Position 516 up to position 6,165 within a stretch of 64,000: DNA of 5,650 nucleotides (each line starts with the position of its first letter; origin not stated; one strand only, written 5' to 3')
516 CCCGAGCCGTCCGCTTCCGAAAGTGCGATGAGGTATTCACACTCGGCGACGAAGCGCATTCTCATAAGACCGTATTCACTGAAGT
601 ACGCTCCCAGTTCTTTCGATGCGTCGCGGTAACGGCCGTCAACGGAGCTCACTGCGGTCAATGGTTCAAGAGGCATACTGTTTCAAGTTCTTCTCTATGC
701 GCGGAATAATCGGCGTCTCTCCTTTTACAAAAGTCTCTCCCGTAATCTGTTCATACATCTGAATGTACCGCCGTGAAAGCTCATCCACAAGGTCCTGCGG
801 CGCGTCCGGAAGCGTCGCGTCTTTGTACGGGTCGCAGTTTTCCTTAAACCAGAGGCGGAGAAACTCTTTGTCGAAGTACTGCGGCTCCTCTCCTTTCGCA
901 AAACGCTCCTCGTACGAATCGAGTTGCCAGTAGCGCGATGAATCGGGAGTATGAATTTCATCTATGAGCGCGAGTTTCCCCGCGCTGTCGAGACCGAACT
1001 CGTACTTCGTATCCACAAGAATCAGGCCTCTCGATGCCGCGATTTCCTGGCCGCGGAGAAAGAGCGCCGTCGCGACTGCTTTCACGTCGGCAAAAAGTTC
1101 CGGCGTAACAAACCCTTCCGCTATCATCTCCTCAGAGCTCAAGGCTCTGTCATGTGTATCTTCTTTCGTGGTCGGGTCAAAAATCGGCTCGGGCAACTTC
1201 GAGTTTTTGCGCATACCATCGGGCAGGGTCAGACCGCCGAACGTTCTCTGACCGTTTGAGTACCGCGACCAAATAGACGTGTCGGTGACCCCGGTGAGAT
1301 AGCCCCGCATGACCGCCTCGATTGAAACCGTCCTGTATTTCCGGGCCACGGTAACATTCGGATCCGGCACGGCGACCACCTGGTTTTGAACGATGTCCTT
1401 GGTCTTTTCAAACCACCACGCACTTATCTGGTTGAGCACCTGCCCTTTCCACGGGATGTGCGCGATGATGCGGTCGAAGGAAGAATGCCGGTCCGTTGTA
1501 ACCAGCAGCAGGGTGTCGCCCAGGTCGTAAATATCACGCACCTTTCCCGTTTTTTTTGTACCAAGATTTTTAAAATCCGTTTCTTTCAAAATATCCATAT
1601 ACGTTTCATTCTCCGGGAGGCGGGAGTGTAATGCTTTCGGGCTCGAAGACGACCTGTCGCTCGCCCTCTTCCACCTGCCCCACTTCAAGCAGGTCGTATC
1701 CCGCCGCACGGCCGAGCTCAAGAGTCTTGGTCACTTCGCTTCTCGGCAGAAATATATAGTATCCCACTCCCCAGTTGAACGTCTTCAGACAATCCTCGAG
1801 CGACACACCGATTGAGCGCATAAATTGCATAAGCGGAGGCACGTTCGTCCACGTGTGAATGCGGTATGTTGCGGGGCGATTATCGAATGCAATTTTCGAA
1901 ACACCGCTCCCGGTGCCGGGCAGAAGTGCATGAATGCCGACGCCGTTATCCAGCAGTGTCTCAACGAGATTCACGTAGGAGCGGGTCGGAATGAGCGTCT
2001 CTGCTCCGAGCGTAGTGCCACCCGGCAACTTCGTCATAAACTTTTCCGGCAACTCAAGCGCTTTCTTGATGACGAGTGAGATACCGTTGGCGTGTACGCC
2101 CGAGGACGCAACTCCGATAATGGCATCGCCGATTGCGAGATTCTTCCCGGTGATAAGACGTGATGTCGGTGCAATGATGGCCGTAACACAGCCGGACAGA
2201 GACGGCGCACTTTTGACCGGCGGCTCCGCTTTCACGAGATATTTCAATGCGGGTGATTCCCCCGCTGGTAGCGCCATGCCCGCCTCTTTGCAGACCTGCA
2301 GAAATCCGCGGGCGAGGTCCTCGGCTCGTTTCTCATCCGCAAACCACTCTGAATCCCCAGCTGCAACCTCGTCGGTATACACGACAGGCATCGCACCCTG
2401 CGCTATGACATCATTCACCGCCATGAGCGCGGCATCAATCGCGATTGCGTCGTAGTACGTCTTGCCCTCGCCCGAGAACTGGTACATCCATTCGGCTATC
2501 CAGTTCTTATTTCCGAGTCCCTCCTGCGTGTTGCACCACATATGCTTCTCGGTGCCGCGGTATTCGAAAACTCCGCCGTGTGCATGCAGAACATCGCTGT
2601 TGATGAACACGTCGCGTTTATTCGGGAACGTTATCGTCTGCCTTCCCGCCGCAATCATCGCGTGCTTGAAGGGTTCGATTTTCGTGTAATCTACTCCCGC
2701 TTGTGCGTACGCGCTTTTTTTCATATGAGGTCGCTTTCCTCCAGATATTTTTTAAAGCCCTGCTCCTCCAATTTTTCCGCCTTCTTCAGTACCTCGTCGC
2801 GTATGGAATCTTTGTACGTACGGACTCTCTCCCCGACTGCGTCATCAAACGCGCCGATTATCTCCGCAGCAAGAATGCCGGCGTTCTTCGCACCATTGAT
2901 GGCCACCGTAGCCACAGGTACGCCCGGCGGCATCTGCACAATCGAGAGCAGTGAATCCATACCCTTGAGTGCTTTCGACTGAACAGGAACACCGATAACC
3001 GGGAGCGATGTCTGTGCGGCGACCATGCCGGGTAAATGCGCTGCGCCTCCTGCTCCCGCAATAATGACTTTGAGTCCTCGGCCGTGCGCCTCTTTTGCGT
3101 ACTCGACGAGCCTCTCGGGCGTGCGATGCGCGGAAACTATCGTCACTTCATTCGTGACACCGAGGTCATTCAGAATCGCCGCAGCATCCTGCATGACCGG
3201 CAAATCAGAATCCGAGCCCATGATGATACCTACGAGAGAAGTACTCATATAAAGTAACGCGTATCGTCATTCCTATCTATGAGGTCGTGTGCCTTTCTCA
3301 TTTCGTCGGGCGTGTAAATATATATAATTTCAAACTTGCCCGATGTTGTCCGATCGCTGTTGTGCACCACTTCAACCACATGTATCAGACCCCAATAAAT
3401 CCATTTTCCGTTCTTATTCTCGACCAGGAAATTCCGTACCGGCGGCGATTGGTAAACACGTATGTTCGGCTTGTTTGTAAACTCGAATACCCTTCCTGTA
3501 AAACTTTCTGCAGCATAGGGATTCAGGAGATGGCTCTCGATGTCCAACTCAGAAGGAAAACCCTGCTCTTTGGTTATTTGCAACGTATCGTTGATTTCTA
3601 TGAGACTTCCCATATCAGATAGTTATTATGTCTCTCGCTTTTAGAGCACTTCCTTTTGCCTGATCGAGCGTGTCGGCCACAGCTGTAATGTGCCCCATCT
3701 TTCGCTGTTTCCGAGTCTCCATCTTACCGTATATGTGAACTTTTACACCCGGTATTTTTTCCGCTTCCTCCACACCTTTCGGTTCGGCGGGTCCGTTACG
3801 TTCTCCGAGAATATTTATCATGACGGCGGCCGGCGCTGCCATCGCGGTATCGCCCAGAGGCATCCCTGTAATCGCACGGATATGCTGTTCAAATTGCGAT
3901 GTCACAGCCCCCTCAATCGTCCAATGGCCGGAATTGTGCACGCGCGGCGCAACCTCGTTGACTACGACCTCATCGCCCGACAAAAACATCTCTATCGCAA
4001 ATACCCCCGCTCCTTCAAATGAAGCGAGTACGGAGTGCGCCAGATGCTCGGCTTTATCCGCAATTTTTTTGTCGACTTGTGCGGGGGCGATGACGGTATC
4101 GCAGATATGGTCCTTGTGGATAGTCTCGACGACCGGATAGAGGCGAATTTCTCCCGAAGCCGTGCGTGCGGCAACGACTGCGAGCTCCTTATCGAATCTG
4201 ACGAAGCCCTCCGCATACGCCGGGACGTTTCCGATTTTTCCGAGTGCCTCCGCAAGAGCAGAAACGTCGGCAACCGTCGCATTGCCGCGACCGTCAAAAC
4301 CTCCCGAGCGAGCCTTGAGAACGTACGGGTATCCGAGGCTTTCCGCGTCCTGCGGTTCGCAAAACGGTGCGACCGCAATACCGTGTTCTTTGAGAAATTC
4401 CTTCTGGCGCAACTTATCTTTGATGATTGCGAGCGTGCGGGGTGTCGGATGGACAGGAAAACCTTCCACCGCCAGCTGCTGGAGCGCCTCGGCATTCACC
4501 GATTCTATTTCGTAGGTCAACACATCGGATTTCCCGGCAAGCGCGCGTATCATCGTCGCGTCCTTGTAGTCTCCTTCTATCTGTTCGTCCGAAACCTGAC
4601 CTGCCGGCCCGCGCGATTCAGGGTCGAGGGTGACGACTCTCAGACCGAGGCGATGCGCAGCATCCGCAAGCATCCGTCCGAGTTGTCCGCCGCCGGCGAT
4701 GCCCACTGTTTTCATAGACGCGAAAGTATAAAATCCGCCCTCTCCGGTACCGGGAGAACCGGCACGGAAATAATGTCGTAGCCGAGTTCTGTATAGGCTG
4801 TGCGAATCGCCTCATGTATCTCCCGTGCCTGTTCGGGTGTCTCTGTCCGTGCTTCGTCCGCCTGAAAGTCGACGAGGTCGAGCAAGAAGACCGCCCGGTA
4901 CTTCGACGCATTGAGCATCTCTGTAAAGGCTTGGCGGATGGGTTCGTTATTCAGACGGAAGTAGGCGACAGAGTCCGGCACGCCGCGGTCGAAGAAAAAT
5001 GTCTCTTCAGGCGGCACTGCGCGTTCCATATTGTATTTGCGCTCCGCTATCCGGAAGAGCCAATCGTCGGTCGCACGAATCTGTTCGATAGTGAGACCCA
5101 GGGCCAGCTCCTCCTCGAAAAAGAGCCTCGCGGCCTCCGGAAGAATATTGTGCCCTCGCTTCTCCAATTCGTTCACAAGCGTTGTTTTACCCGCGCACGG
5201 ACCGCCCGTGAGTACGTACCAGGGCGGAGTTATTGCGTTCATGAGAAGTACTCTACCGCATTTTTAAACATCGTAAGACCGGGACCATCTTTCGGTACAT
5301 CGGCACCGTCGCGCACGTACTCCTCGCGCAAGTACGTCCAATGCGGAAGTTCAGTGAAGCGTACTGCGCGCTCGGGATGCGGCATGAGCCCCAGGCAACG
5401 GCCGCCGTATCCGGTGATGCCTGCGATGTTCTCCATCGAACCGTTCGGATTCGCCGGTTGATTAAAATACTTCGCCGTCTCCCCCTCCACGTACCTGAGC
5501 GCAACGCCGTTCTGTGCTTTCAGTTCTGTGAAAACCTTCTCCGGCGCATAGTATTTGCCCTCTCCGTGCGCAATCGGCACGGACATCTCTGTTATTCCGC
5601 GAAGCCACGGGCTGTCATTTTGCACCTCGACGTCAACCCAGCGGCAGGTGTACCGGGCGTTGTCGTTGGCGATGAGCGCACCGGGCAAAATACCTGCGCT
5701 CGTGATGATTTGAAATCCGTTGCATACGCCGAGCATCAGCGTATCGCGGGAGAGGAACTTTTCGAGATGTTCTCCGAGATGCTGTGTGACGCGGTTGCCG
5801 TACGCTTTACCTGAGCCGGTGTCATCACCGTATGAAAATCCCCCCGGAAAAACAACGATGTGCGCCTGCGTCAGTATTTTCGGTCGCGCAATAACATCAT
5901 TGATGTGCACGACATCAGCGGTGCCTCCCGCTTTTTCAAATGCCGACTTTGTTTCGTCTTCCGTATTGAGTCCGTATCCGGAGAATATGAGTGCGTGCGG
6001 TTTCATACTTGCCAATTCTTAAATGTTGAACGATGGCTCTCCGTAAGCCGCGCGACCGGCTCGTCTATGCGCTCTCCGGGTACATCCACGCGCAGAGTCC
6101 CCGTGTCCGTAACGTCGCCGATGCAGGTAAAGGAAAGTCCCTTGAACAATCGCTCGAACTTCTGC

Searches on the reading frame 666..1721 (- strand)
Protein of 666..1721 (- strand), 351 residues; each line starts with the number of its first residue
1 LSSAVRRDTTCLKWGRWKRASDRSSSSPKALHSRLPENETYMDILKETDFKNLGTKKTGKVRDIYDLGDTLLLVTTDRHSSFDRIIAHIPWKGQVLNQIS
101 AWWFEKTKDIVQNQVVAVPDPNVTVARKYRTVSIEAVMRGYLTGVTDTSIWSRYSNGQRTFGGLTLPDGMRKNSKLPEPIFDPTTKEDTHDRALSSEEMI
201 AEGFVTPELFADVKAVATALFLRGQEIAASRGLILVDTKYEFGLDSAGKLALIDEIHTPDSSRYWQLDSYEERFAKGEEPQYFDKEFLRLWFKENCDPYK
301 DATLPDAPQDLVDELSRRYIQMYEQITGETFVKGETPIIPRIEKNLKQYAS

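Call 43: search_protein_families(library=pfam, proteins=[window:666-1721:-], max_evalue=0.001)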
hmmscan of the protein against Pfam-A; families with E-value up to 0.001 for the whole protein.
window:666-1721:- (351 aa): 1 family
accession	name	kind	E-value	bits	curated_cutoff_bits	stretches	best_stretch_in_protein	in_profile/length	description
PF01259.24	SAICAR_synt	-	3.6e-66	223.7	20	1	57-302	3-229/233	SAICAR synthetase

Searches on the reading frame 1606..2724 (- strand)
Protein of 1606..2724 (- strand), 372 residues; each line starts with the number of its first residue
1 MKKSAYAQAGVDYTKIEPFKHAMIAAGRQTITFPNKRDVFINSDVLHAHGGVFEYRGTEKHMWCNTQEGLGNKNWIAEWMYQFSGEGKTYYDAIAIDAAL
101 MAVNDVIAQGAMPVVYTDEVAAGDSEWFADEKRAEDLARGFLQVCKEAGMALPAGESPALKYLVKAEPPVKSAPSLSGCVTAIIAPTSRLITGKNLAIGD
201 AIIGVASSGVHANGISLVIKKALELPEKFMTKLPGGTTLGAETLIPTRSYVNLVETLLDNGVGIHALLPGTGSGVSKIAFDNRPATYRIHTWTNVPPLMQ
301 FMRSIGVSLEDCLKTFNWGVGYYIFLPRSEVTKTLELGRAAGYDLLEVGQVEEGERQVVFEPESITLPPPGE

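Call 43: search_protein_families(library=pfam, proteins=[window:1606-2724:-], max_evalue=0.001)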
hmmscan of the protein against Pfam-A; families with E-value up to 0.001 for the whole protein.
window:1606-2724:- (372 aa): 2 families
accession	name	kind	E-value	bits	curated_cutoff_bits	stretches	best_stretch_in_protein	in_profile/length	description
PF00586.29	AIRS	-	8.5e-10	39.5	24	1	92-159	33-96/112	AIR synthase related protein, N-terminal domain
PF02769.27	AIRS_C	-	4e-07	30.8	23.1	1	198-359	2-153/156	AIR synthase related protein, C-terminal domain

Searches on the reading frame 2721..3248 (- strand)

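Call 43: search_protein_families(library=pfam, proteins=[window:2721-3248:-], max_evalue=0.001)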
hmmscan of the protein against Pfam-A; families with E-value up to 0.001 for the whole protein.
window:2721-3248:- (175 aa): 1 family
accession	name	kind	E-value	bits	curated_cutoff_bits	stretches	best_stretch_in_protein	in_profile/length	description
PF00731.26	AIRC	-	1.1e-66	223.4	30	1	6-150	2-146/148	AIR carboxylase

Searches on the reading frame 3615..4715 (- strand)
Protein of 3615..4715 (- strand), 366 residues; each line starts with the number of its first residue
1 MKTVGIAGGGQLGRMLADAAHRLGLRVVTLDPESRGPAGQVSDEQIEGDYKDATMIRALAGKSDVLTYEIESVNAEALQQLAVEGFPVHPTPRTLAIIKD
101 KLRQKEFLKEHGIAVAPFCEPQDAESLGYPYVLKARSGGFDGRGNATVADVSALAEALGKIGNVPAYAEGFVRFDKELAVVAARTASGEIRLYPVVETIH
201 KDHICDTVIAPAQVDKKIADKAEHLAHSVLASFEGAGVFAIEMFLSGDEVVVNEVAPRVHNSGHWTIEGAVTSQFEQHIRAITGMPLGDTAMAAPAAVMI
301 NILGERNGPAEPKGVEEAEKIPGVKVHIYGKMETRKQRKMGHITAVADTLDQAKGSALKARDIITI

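Call 43: search_protein_families(library=pfam, proteins=[window:3615-4715:-], max_evalue=0.001)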
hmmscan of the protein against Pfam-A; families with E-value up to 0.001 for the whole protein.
window:3615-4715:- (366 aa): 6 families
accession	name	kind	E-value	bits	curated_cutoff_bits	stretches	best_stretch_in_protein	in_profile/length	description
PF02222.28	ATP-grasp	-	1.9e-55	187.7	27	1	107-275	2-179/179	ATP-grasp domain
PF22660.2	RS_preATP-grasp-like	-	9.2e-32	109.8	27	1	1-98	1-97/98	Ribonucleotide synthetase preATP-grasp domain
PF17769.7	PurK_C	-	8e-21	73.9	22.6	1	297-354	1-54/56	Phosphoribosylaminoimidazole carboxylase C-terminal domain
PF21244.3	PurT_C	-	1.4e-05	24.9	26.7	1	313-362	18-66/68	PurT, C-terminal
PF02826.25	2-Hacid_dh_C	-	0.00081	19.2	25.1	0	2-68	37-97/178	D-isomer specific 2-hydroxyacid dehydrogenase, NAD binding domain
PF02655.19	ATP-grasp_3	-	0.00083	19.9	23.2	0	99-260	2-158/160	ATP-grasp domain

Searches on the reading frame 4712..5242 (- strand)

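Call 43: search_protein_families(library=pfam, proteins=[window:4712-5242:-], max_evalue=0.001)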
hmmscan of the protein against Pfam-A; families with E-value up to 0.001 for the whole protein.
window:4712-5242:- (176 aa): 1 family
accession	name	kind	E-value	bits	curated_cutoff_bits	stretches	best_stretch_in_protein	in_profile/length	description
PF13521.12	AAA_28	-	3.6e-35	122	27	1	9-168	2-164/164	AAA domain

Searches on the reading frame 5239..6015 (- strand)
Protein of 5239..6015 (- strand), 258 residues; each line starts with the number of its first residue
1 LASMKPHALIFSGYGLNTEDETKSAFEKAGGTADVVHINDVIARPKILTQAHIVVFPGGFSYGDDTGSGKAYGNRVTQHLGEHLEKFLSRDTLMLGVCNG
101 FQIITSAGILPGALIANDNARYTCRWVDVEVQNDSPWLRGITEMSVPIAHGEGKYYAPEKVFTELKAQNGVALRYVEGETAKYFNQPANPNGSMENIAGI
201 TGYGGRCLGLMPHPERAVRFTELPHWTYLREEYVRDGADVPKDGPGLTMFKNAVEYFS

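Call 43: search_protein_families(library=pfam, proteins=[window:5239-6015:-], max_evalue=0.001)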
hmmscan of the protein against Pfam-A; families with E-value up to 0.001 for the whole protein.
window:5239-6015:- (258 aa): 1 family
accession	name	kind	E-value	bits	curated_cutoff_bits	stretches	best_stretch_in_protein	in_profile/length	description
PF13507.12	GATase_5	-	4.9e-70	236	27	1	5-257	1-260/260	CobB/CobQ-like glutamine amidotransferase domain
